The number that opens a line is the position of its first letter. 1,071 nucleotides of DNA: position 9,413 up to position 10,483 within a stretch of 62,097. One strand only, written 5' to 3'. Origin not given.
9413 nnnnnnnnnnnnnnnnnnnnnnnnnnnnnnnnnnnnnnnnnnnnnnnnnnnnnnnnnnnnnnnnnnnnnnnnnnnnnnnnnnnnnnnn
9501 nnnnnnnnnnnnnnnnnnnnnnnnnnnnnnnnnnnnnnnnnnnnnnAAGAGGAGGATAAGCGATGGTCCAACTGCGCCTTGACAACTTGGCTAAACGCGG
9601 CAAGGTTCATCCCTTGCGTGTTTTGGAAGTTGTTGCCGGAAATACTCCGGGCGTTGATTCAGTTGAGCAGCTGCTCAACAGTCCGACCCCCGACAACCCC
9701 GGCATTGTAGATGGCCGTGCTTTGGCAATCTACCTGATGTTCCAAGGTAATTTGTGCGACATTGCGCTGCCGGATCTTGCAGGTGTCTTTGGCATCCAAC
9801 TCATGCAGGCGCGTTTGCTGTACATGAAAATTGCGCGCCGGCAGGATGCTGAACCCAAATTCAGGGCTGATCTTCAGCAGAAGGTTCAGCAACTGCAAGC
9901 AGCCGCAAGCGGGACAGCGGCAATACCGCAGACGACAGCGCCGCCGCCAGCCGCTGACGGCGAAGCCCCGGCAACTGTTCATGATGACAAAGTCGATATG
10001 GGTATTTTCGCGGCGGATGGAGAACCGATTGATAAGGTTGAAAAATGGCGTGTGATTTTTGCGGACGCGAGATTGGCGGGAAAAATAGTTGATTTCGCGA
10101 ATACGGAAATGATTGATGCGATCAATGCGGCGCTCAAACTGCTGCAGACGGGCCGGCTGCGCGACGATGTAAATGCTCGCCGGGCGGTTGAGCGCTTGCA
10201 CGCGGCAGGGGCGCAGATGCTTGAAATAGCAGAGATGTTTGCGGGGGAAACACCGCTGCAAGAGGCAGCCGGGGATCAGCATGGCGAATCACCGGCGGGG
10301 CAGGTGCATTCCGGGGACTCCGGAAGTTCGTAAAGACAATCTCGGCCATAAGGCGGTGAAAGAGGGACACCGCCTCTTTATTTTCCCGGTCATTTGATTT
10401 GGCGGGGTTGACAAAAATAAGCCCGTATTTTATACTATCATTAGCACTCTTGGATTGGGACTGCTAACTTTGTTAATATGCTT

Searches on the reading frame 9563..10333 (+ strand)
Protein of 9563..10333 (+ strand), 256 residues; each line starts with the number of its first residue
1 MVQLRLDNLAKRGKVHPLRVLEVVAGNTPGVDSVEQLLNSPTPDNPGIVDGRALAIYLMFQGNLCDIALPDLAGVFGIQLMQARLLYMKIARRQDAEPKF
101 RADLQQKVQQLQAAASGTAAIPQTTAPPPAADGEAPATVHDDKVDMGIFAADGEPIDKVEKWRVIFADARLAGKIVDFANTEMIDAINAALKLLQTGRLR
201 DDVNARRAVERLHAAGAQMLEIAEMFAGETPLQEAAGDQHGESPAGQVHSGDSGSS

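Call 28: search_protein_families(library=phrogs, proteins=[window:9563-10333:+], max_evalue=0.01)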
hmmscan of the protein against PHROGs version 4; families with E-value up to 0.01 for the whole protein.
window:9563-10333:+ (256 aa): 1 family
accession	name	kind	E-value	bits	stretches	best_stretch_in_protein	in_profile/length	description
phrog_19975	-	unknown function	0.0013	19.8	0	180-225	11-56/149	-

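Call 29: search_protein_families(library=padloc, proteins=[window:9563-10333:+], max_evalue=0.01)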
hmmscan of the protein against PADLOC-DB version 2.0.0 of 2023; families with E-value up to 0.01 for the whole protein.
window:9563-10333:+ (256 aa): 1 family
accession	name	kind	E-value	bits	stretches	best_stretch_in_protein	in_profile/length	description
PDLC04410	PDC-M09B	-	0.0053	13.6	1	174-250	2-78/385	-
